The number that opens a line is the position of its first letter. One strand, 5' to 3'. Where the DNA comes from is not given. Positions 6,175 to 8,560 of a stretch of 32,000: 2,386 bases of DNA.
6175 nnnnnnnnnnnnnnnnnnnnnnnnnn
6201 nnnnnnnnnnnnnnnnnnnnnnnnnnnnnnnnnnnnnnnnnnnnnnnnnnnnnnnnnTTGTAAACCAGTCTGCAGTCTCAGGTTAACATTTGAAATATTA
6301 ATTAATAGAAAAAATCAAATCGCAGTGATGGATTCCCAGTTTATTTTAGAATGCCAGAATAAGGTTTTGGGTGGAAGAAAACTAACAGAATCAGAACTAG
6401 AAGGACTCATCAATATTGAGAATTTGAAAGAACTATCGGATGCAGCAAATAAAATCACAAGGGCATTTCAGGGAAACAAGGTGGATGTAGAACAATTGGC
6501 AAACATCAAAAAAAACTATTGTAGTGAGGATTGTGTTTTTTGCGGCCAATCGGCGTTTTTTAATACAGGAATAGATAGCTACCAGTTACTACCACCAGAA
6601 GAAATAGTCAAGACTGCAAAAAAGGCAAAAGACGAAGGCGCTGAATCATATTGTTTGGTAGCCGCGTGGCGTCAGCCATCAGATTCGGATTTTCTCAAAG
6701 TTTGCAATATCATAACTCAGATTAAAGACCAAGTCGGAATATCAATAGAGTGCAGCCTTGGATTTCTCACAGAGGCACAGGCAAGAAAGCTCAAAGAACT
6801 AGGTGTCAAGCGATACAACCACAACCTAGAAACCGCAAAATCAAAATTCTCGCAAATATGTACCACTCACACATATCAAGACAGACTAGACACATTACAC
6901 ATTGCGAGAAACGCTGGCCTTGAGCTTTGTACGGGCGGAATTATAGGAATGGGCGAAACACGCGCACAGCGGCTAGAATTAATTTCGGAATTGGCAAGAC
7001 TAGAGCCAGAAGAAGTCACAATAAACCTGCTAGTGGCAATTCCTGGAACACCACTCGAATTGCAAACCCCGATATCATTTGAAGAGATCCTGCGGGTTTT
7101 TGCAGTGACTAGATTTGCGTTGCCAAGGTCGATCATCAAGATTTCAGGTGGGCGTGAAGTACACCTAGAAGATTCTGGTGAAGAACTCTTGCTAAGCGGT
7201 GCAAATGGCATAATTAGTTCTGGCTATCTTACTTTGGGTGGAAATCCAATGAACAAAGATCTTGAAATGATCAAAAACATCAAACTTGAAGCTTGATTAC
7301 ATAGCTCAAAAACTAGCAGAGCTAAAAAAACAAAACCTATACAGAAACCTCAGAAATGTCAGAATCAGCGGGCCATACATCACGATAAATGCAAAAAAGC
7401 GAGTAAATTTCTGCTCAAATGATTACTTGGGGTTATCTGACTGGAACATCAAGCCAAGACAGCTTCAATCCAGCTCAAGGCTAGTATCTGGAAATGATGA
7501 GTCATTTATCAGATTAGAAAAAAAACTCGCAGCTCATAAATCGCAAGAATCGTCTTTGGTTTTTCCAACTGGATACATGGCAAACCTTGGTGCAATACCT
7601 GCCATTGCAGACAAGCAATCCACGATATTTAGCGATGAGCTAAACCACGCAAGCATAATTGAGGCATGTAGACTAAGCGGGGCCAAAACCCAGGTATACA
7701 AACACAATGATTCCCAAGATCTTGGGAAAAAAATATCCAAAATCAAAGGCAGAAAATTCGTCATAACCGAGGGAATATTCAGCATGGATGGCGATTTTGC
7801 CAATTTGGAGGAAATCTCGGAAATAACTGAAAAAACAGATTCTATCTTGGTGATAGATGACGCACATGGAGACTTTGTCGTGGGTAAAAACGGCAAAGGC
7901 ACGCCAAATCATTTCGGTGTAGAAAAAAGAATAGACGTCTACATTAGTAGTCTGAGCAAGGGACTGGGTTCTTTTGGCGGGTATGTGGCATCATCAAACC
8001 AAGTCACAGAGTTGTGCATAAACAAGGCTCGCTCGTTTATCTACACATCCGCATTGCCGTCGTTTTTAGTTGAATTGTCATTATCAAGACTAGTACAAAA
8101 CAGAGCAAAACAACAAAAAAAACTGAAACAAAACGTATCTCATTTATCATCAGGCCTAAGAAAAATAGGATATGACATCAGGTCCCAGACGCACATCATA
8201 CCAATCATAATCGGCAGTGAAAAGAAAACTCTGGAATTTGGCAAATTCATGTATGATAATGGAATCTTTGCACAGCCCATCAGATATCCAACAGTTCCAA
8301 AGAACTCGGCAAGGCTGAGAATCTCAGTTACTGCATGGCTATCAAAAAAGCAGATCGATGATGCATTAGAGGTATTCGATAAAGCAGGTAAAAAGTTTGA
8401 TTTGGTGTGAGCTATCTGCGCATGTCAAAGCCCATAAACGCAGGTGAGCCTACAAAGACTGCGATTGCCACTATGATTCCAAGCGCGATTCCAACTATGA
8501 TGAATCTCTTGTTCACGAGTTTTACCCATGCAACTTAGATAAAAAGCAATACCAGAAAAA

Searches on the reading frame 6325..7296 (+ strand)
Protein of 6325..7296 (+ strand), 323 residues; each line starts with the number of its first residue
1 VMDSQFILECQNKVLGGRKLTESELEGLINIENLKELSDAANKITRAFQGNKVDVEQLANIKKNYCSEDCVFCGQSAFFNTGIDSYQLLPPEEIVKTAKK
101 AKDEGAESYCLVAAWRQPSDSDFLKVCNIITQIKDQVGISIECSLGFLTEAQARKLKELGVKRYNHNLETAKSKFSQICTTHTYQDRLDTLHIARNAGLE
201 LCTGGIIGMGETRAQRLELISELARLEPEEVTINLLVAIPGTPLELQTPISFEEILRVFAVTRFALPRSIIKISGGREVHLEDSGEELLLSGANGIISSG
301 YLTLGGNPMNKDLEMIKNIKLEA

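Call 20: search_protein_families(library=pfam, proteins=[window:6325-7296:+], max_evalue=0.01)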
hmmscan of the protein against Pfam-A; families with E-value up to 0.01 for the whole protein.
window:6325-7296:+ (323 aa): 2 families
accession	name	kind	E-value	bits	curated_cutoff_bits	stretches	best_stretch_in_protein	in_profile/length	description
PF04055.27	Radical_SAM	-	1.1e-26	94.4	29.5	1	64-221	5-164/166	Radical SAM superfamily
PF06968.18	BATS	-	1.3e-18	67.4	22.2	1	233-320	2-86/88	Biotin and Thiamin Synthesis associated domain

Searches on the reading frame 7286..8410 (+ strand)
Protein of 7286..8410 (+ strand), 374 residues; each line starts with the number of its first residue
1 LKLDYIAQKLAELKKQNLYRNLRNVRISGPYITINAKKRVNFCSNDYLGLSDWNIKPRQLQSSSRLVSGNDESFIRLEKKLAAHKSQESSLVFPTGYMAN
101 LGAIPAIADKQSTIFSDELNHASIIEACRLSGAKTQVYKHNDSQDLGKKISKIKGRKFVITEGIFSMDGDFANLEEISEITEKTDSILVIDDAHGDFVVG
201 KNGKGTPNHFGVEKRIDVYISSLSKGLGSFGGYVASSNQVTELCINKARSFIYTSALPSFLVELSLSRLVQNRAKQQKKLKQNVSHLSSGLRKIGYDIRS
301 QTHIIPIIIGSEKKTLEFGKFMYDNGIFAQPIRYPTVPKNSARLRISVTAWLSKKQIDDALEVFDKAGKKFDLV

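Call 20: search_protein_families(library=pfam, proteins=[window:7286-8410:+], max_evalue=0.01)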
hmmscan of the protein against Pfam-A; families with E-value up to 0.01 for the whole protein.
window:7286-8410:+ (374 aa): 2 families
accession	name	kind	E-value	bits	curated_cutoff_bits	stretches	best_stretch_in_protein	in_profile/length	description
PF00155.27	Aminotran_1_2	-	1.4e-51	176.3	19.7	1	39-363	3-360/361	Aminotransferase class I and II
PF01212.27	Beta_elim_lyase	-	2.8e-05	24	27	1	68-280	28-226/288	Beta-eliminating lyase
